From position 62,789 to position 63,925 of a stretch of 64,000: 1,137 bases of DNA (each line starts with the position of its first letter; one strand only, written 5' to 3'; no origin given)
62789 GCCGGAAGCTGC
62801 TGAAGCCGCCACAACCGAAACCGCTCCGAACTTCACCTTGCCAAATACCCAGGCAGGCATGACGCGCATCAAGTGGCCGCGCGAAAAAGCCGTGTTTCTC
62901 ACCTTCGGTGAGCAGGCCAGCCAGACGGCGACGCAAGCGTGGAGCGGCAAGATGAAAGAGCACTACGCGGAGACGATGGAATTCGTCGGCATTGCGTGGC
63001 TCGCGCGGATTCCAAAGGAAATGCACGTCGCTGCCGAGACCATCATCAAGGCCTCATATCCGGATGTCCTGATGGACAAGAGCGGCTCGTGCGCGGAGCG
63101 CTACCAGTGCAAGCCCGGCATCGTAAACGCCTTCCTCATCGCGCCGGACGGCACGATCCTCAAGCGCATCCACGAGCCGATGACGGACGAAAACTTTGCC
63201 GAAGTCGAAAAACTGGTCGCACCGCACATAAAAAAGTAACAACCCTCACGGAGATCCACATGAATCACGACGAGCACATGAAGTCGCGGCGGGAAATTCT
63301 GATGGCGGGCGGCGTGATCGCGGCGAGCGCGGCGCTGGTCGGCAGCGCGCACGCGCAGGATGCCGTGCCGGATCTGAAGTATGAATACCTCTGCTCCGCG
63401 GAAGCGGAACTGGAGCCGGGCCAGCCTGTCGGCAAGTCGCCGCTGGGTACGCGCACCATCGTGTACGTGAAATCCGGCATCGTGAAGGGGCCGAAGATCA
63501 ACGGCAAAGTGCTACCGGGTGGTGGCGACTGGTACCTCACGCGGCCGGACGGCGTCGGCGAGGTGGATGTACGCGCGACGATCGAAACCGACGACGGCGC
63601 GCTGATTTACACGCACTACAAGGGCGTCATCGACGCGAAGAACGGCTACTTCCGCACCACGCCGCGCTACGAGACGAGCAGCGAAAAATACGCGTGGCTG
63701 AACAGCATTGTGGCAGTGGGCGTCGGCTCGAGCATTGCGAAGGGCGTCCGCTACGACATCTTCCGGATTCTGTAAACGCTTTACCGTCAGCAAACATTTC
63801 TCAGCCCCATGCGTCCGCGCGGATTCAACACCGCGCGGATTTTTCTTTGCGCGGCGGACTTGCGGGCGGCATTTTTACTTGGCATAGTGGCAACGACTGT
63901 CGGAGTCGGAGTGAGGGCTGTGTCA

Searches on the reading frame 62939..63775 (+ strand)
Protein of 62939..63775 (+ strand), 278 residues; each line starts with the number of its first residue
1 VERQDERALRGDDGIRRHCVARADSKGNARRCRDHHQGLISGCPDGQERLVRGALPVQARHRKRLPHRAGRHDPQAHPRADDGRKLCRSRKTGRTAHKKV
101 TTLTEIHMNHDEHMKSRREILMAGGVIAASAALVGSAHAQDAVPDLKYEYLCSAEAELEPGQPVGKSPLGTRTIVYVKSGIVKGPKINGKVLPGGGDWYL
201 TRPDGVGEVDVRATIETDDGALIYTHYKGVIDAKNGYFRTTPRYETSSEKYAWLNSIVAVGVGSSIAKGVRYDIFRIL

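Call 73: search_protein_families(library=pfam, proteins=[window:62939-63775:+], max_evalue=0.001)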
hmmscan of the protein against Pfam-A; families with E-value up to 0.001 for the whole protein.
window:62939-63775:+ (278 aa): 1 family
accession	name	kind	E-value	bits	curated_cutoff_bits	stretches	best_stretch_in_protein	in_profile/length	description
PF11578.13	DUF3237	-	9.4e-36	123.2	24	1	148-277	3-149/149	Protein of unknown function (DUF3237)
